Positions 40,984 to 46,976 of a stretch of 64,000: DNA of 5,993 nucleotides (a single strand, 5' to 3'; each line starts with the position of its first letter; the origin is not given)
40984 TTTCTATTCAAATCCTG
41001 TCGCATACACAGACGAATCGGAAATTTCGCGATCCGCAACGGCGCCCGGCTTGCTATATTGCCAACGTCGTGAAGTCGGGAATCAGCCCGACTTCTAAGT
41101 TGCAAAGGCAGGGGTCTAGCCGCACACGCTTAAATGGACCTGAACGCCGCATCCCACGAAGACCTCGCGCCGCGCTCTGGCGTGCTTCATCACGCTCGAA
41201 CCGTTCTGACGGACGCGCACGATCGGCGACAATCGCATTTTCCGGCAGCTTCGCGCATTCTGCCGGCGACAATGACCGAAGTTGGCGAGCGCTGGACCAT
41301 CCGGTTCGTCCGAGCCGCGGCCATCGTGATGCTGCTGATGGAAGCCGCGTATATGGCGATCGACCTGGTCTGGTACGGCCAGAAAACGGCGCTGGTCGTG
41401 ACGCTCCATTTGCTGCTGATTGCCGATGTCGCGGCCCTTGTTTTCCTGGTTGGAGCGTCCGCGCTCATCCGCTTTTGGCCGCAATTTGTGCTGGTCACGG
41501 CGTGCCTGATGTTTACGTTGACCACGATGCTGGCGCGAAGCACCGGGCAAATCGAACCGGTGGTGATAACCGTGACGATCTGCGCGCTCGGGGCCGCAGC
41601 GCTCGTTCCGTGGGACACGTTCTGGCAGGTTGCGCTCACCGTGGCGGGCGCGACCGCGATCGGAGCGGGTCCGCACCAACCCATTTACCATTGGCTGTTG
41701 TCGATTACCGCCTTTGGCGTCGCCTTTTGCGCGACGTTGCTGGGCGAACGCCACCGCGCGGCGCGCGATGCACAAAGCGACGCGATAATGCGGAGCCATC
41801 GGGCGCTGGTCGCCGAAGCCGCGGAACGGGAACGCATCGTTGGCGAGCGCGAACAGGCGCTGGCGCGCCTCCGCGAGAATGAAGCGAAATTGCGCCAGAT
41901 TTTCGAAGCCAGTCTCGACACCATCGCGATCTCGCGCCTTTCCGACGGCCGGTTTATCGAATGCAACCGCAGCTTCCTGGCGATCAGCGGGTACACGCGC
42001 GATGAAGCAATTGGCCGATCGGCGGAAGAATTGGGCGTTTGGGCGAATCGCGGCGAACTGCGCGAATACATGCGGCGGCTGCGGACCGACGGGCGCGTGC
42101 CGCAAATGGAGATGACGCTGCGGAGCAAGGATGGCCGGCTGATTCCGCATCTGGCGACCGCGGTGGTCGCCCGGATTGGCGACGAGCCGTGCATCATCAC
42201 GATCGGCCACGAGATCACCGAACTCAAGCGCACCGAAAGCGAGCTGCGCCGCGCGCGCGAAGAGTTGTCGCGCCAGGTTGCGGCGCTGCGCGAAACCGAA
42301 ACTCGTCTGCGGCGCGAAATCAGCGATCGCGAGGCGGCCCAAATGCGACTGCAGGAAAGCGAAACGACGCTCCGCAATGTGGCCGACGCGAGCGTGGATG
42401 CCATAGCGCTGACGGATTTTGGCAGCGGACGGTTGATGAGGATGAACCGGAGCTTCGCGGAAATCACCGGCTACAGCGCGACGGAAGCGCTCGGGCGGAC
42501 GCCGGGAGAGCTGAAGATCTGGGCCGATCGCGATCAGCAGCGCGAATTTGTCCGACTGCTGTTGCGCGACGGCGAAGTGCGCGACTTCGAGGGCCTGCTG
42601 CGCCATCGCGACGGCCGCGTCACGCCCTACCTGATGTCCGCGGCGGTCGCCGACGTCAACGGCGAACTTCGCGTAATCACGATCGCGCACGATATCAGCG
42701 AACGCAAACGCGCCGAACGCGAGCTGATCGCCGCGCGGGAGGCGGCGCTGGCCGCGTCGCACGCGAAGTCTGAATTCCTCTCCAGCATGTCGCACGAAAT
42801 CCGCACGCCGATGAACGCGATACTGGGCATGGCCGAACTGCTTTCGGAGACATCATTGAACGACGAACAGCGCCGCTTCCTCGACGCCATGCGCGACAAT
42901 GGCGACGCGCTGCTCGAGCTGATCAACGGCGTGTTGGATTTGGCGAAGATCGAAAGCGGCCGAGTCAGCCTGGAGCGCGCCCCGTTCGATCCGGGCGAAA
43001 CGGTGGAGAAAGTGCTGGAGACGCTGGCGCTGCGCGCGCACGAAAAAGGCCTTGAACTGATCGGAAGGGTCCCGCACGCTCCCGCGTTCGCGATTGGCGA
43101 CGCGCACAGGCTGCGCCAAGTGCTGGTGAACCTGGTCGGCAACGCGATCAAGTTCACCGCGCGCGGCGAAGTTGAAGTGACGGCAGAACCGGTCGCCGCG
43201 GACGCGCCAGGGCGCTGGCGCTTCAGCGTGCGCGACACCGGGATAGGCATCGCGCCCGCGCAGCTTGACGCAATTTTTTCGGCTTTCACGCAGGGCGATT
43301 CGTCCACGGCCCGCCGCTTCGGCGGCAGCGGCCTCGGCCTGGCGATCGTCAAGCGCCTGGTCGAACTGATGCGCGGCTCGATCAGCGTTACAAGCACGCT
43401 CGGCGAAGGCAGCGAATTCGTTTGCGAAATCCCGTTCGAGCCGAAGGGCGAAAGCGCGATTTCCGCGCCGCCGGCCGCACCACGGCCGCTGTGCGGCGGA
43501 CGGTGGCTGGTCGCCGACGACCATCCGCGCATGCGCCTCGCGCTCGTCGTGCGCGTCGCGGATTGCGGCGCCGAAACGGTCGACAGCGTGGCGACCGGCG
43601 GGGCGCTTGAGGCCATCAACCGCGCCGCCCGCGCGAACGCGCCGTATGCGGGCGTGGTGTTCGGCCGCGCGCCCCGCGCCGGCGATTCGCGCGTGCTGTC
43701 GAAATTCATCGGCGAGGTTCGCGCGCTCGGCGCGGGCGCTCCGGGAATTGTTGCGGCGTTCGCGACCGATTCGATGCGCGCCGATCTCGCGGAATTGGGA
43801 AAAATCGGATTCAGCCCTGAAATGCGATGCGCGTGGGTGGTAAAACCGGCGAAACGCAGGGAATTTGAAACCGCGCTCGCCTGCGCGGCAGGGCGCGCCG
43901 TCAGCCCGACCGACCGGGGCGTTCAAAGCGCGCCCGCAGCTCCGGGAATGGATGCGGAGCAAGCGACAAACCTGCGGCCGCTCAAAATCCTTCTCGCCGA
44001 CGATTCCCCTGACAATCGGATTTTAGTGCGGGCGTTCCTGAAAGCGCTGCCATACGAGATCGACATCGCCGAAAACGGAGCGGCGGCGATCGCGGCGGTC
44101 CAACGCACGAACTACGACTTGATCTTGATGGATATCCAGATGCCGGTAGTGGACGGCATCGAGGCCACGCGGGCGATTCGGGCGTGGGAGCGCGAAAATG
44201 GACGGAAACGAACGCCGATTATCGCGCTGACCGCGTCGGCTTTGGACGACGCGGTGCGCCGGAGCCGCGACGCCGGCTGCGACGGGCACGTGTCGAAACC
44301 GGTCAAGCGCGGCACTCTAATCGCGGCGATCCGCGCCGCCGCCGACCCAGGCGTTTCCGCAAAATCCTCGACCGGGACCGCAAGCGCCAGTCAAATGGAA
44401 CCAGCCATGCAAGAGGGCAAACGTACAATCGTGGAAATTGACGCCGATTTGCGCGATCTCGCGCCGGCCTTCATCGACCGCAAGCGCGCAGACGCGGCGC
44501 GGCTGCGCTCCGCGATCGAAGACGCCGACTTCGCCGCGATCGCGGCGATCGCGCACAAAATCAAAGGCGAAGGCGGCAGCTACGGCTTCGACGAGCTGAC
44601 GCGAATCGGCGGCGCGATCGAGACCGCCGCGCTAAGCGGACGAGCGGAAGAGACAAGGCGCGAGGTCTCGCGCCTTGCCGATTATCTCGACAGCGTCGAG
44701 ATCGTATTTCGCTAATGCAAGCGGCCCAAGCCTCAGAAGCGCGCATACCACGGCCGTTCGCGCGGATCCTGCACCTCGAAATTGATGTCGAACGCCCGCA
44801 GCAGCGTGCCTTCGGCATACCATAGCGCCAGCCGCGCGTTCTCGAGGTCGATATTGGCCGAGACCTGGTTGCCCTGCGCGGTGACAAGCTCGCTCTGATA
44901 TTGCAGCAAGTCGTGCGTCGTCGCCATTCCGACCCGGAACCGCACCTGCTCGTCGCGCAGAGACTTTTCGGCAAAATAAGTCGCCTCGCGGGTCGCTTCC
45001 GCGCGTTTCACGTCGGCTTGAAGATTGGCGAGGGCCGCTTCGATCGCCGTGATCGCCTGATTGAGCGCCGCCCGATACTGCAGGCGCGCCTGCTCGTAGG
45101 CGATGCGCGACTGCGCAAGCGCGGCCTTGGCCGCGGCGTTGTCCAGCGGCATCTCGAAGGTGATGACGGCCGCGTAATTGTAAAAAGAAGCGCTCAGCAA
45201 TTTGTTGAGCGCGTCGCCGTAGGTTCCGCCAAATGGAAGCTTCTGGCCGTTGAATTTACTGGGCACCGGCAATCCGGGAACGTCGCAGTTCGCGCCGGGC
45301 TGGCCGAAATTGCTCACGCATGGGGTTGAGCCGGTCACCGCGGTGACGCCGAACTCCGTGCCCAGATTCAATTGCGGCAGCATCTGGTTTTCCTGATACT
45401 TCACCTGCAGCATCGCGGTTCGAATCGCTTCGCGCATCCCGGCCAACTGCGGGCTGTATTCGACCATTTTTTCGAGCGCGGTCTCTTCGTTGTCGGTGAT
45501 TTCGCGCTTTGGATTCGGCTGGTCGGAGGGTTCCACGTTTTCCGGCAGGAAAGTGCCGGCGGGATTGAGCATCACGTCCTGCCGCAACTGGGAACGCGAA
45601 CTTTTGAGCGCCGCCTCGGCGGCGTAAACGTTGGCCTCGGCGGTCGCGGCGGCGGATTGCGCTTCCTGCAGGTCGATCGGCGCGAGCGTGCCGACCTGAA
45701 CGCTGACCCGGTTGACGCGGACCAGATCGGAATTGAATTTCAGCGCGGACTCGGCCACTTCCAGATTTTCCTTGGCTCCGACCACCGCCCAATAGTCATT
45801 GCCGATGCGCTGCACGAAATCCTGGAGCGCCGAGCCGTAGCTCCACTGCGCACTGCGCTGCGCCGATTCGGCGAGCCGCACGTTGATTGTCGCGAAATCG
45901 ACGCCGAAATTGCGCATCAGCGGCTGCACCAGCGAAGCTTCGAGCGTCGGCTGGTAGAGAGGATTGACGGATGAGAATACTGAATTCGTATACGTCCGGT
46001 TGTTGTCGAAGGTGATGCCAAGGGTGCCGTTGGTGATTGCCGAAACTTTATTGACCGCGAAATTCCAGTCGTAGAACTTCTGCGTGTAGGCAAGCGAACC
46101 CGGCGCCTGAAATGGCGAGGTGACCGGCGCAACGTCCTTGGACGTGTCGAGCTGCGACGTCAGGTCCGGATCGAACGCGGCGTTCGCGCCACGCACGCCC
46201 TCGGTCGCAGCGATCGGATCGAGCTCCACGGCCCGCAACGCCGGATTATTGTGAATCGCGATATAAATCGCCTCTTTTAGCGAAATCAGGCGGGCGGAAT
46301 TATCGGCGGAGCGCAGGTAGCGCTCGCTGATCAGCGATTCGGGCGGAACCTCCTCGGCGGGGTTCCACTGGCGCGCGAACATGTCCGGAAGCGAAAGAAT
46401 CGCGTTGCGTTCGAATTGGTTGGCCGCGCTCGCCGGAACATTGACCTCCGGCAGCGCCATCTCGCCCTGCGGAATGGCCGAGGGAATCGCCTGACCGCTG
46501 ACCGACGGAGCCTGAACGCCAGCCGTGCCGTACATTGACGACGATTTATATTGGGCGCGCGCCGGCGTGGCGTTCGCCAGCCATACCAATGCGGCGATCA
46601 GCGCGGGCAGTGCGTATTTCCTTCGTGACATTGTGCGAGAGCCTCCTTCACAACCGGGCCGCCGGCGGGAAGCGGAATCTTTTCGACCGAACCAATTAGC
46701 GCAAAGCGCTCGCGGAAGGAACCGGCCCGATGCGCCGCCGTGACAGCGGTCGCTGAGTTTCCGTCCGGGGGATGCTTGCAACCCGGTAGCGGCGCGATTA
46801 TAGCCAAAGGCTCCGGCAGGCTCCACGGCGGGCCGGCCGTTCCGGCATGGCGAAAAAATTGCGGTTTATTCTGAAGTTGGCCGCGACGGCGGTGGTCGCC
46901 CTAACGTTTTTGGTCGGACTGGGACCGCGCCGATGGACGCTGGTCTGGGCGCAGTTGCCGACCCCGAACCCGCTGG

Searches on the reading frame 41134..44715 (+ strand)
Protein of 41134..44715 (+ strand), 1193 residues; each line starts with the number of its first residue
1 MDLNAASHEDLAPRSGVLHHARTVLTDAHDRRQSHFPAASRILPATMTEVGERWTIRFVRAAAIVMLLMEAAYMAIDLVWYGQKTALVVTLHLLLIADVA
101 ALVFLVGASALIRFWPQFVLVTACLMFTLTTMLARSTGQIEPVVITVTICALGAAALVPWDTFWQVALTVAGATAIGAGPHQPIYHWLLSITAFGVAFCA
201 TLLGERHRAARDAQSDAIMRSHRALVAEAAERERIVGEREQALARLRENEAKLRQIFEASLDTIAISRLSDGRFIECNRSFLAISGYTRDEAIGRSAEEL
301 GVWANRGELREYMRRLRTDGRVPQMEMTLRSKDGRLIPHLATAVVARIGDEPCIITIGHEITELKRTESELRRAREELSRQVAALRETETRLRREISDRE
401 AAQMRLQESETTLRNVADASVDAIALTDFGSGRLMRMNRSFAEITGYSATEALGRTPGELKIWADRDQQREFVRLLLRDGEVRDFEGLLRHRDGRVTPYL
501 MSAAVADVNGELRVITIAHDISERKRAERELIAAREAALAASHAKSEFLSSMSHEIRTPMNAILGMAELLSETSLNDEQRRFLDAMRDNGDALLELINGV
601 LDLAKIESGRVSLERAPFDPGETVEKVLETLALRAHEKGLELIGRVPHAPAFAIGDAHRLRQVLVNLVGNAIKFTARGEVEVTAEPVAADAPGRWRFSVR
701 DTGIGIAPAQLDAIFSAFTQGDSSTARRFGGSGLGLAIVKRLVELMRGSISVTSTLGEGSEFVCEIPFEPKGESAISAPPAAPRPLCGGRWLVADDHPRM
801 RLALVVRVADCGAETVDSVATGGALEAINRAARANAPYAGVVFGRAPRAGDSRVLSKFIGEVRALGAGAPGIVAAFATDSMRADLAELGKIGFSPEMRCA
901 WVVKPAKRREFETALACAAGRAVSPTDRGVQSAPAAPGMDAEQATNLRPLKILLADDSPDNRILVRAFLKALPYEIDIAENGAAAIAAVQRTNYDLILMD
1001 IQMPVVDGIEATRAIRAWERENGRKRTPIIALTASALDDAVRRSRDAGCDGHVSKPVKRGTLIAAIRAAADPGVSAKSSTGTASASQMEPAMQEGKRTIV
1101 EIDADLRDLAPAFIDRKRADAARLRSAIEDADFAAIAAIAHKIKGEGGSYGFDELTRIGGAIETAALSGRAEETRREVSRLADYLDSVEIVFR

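Call 61: search_protein_families(library=pfam, proteins=[window:41134-44715:+], max_evalue=0.00001)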
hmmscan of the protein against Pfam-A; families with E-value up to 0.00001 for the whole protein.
window:41134-44715:+ (1193 aa): 9 families
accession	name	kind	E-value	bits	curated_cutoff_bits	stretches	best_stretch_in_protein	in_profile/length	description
PF02518.31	HATPase_c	-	3.3e-30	105.2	26.4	1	655-769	1-110/111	Histidine kinase-, DNA gyrase B-, and HSP90-like ATPase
PF00072.30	Response_reg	-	9e-27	93.9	30.2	1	952-1067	1-111/111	Response regulator receiver domain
PF13426.13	PAS_9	-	2.8e-23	82.6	27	2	422-523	2-103/103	PAS domain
PF00512.31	HisKA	-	8.8e-22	77.4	26.9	1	544-609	1-66/66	His Kinase A (phospho-acceptor) domain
PF08448.16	PAS_4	-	4.6e-18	65.9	23.1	2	418-526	2-110/110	PAS fold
PF00989.32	PAS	-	2e-16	60.5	22.6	2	413-520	3-112/113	PAS fold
PF13188.13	PAS_8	-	3.7e-16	58.8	21.8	2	251-304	1-54/65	PAS domain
PF01627.28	Hpt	-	5.4e-10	39.8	24.6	1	1112-1188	5-81/84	Hpt domain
PF08447.18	PAS_3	-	8e-10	39.3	25.6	0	436-514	3-85/89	PAS fold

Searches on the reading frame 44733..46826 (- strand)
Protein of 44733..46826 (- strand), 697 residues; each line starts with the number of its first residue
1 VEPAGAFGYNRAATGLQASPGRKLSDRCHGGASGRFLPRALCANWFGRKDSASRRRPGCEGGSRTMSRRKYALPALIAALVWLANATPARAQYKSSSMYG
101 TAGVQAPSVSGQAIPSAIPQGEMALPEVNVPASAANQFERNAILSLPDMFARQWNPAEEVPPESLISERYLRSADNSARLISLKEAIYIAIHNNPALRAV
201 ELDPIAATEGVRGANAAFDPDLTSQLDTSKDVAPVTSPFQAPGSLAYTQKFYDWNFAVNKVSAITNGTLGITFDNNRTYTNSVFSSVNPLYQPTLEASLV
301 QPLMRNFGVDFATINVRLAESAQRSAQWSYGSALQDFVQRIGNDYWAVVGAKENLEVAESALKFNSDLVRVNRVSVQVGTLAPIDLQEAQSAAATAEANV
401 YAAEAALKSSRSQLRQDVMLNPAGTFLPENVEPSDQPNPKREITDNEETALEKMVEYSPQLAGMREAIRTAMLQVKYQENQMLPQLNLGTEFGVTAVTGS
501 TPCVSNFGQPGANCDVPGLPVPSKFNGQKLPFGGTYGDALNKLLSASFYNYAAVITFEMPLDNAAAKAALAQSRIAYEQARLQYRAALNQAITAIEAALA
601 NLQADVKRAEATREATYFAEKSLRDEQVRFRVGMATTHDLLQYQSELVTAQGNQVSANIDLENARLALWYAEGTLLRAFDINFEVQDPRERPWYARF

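Call 62: search_protein_families(library=pfam, proteins=[window:44733-46826:-], max_evalue=0.00001)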
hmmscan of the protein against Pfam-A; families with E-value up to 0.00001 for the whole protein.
window:44733-46826:- (697 aa): 1 family
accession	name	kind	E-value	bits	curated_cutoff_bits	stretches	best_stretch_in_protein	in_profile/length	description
PF02321.23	OEP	-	9.1e-34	117.3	22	2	448-668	2-182/187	Outer membrane efflux protein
